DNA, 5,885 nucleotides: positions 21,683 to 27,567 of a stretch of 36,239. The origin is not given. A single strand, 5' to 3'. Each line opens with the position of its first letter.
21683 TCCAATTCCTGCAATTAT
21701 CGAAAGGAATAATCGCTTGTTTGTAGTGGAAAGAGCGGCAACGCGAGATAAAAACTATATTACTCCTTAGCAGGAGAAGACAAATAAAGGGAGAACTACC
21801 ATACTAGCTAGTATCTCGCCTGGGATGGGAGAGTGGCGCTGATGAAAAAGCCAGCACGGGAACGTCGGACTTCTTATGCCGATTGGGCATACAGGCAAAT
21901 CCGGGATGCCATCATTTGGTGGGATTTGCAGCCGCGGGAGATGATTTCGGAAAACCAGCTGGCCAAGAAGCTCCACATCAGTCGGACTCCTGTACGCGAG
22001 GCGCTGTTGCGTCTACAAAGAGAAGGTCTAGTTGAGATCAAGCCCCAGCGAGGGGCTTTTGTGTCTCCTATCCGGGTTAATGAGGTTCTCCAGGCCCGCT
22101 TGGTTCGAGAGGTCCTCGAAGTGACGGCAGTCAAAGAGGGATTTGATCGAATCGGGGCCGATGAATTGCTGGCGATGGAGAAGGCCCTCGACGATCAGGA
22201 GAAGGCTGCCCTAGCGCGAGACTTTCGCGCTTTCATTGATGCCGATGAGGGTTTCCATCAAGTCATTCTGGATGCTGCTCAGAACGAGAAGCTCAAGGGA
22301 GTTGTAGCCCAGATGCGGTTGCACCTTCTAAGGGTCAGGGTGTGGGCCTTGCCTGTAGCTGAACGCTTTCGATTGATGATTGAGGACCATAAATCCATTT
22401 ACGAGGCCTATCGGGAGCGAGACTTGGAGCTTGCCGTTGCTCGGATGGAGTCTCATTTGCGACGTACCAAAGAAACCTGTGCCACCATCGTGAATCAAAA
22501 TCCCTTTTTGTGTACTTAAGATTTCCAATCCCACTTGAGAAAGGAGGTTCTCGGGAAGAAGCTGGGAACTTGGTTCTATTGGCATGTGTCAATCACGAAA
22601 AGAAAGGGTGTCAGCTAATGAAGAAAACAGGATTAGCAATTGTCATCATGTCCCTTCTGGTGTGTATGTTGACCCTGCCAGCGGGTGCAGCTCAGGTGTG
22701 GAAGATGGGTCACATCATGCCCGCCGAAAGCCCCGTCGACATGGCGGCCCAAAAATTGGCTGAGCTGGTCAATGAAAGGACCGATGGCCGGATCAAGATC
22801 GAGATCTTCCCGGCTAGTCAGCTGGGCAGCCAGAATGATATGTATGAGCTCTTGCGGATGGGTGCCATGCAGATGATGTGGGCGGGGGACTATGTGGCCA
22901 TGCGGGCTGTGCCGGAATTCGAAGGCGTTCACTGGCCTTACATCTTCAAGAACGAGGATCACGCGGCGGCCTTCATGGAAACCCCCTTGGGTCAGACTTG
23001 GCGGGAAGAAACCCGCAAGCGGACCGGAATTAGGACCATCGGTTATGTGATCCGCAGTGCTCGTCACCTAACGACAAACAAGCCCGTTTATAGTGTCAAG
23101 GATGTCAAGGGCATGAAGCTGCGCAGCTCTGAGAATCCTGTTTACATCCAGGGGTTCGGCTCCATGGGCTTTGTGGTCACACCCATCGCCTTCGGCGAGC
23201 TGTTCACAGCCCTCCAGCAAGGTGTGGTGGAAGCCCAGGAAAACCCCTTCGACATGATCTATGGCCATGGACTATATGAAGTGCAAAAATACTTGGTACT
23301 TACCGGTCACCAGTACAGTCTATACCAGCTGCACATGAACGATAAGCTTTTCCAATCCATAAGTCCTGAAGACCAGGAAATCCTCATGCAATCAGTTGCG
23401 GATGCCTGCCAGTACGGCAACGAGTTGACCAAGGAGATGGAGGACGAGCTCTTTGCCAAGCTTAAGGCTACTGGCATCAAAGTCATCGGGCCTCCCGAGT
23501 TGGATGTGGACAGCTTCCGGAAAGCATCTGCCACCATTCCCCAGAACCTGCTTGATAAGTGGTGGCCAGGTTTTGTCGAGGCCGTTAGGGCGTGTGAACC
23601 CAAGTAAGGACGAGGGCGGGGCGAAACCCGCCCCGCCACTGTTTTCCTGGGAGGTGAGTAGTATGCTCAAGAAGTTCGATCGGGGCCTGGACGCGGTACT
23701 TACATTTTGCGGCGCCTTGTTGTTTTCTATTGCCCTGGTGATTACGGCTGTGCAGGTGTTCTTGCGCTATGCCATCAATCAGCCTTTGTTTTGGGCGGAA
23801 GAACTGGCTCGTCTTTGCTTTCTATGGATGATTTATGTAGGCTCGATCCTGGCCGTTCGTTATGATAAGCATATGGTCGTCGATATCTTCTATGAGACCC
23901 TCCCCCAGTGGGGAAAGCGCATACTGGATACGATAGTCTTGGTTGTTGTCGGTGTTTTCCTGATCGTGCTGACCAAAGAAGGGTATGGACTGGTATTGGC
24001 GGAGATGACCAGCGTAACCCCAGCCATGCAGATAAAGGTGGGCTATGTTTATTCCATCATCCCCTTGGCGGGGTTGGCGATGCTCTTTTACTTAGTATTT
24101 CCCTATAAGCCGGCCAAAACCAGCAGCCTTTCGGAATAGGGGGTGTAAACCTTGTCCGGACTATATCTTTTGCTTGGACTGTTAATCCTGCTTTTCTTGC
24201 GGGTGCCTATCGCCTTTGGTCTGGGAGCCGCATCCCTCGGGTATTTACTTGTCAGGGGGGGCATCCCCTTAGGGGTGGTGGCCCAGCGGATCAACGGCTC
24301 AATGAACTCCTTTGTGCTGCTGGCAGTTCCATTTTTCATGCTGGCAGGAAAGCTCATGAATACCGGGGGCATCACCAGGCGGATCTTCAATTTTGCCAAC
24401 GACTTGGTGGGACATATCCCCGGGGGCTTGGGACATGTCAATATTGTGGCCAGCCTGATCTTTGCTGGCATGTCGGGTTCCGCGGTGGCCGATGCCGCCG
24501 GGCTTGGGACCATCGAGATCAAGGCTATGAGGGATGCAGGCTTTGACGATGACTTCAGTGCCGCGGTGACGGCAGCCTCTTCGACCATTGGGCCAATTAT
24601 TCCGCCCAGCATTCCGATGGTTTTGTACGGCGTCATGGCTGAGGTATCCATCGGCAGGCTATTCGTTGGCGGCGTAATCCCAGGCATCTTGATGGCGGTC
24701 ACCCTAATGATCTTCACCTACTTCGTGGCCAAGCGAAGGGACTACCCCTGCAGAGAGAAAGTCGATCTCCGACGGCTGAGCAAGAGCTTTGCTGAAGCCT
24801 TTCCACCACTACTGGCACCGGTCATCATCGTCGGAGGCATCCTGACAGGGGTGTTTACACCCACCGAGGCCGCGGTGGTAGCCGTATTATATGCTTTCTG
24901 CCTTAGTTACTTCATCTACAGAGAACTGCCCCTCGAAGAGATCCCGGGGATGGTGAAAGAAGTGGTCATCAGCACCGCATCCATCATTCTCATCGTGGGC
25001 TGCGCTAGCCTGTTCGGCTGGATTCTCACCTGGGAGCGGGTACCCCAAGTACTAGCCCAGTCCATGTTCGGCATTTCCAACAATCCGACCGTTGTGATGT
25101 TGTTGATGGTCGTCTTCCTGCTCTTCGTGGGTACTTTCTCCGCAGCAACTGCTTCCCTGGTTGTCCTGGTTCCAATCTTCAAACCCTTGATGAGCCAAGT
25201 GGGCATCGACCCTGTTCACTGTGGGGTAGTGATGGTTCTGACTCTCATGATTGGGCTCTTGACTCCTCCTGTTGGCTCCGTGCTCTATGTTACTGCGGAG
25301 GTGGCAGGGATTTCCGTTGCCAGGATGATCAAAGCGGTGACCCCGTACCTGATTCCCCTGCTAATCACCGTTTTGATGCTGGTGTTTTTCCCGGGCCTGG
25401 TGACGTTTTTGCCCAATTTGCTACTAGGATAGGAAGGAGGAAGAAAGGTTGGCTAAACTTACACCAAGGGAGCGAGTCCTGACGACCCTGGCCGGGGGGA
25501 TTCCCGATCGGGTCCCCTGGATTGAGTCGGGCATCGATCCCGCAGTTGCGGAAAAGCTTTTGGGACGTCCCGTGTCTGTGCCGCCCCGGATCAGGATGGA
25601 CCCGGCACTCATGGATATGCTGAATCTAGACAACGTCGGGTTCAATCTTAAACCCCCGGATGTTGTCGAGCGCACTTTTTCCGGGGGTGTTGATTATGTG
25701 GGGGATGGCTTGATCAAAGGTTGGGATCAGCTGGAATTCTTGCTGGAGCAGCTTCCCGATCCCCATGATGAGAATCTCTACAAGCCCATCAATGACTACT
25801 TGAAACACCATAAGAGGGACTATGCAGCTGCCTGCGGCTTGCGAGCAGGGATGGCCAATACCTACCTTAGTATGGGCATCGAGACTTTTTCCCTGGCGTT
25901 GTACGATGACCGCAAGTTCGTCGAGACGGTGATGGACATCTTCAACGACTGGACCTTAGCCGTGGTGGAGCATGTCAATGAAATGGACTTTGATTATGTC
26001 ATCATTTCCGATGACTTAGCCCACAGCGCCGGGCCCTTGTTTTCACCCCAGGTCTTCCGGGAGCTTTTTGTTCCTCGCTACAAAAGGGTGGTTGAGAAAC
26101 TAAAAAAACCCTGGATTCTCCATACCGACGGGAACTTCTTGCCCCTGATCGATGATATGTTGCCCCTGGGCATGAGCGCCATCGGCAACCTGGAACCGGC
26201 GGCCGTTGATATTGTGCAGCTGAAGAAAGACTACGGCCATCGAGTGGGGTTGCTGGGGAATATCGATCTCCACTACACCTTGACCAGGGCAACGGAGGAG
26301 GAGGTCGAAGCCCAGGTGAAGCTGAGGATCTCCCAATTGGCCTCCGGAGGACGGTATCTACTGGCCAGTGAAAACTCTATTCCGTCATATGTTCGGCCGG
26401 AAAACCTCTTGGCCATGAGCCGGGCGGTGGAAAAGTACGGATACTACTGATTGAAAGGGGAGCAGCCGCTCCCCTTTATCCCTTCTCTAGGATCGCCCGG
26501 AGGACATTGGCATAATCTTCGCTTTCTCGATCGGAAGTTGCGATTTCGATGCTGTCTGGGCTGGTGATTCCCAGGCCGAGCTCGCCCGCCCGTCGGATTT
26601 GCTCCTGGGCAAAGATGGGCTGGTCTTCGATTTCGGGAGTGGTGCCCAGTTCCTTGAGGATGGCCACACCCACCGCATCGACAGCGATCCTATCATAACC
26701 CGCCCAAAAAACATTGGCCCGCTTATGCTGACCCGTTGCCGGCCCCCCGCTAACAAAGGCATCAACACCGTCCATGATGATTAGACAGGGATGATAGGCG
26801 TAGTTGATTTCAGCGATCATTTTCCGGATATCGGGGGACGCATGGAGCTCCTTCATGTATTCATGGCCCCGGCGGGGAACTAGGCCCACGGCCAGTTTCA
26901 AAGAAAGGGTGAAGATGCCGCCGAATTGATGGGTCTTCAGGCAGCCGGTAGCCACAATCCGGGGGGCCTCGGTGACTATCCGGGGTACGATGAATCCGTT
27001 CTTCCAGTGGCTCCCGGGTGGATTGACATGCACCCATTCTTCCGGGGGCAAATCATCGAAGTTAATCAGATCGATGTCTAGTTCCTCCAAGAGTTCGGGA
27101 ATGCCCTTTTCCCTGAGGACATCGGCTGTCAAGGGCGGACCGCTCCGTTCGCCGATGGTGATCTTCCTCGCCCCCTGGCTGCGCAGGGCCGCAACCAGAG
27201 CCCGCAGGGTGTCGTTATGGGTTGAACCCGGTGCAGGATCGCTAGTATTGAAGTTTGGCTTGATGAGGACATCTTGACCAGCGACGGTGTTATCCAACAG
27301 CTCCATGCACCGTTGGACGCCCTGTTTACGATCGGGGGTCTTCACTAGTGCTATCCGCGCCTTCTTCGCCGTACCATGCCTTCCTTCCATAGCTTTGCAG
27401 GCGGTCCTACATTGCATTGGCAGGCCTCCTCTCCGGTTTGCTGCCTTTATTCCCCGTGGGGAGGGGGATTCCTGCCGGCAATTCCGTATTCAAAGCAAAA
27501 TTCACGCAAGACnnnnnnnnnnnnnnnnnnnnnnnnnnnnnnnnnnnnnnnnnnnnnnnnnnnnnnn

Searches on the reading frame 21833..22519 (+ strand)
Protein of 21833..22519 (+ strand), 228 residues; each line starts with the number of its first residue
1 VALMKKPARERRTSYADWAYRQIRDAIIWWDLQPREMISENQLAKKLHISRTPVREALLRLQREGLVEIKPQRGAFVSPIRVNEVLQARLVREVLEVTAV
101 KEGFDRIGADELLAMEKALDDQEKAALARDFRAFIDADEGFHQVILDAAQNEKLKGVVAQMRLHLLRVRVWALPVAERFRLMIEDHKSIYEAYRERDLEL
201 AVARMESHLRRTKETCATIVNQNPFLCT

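Call 84: search_protein_families(library=pfam, proteins=[window:21833-22519:+], max_evalue=0.01)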
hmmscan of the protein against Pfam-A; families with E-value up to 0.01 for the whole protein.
window:21833-22519:+ (228 aa): 8 families
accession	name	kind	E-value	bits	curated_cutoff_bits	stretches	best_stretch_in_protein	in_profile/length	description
PF07729.17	FCD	-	5.7e-24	85.4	24.3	1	91-210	5-124/125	FCD domain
PF00392.27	GntR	-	1.2e-17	63.8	27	1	19-77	5-64/64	Bacterial regulatory proteins, gntR family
PF01325.25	Fe_dep_repress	-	8.6e-06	26.3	26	1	31-75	15-60/60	Iron dependent repressor, N-terminal DNA binding domain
PF13412.12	HTH_24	-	2.7e-05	24.1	21.9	1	38-68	18-48/48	Winged helix-turn-helix DNA-binding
PF08279.18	HTH_11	-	0.00021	21.5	25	1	27-74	5-53/55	HTH domain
PF02002.24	TFIIE_alpha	-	0.00064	20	22.9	1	37-73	27-63/105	TFIIE alpha subunit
PF01978.25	TrmB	-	0.0023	18.2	25.6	1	40-80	25-65/68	Sugar-specific transcriptional regulator TrmB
PF16767.10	KinB_sensor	-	0.0082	17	27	0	18-70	72-120/122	Sensor domain of alginate biosynthesis sensor protein KinB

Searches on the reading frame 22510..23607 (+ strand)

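Call 84: search_protein_families(library=pfam, proteins=[window:22510-23607:+], max_evalue=0.01)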
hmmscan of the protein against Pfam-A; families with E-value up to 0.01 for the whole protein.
window:22510-23607:+ (365 aa): 2 families
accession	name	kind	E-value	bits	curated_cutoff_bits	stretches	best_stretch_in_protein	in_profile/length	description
PF03480.18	DctP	-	2e-77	260.8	23.4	1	66-346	1-281/286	Bacterial extracellular solute-binding protein, family 7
PF12974.12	Phosphonate-bd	-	0.0057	16.5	27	1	69-136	3-67/242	ABC transporter, phosphonate, periplasmic substrate-binding protein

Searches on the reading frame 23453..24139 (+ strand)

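Call 84: search_protein_families(library=pfam, proteins=[window:23453-24139:+], max_evalue=0.01)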
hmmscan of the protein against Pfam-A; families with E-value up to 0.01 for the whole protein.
window:23453-24139:+ (228 aa): 1 family
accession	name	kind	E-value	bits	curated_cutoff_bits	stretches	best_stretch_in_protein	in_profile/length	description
PF04290.18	DctQ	-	4.2e-29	101.5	28.3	1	95-215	2-123/132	Tripartite ATP-independent periplasmic transporters, DctQ component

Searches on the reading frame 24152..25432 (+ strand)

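Call 27: search_protein_families(library=pfam, proteins=[window:24152-25432:+], max_evalue=0.001)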
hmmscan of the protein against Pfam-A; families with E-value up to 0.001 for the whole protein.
window:24152-25432:+ (426 aa): 1 family
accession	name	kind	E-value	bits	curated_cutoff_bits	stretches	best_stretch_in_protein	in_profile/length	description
PF06808.19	DctM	-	4.9e-123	411.5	23.8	1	8-416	2-413/413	Tripartite ATP-independent periplasmic transporter, DctM component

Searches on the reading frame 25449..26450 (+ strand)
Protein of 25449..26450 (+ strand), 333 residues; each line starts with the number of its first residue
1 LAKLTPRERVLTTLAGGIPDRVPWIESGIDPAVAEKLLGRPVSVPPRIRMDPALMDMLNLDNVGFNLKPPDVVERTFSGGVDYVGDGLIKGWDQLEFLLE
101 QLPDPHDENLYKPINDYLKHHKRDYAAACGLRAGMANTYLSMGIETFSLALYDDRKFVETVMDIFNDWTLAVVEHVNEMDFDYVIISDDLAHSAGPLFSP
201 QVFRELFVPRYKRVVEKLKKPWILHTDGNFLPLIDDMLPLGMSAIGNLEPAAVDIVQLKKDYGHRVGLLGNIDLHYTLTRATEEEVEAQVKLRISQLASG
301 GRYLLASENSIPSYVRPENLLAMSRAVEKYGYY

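Call 27: search_protein_families(library=pfam, proteins=[window:25449-26450:+], max_evalue=0.001)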
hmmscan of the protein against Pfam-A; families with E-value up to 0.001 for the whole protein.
window:25449-26450:+ (333 aa): 1 family
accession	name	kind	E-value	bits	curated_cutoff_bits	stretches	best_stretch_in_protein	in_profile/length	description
PF01208.23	URO-D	-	6.3e-24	85.1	23.9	1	141-330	159-346/346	Uroporphyrinogen decarboxylase (URO-D)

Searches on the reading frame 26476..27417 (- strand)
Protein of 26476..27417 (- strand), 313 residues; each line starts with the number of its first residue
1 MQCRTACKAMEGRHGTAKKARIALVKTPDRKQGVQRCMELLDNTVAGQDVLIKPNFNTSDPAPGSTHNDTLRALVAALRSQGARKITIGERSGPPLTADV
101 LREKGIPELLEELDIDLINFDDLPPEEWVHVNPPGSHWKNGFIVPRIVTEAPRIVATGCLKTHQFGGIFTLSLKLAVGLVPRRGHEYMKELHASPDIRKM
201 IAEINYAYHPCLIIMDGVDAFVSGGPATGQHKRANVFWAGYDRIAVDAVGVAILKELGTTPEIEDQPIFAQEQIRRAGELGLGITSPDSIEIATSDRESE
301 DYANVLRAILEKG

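Call 27: search_protein_families(library=pfam, proteins=[window:26476-27417:-], max_evalue=0.001)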
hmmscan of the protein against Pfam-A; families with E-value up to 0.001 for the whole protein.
window:26476-27417:- (313 aa): 1 family
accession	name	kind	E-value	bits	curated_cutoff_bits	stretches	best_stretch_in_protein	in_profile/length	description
PF04015.17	DUF362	-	2.8e-39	135.7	24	1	50-251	1-199/200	Domain of unknown function (DUF362)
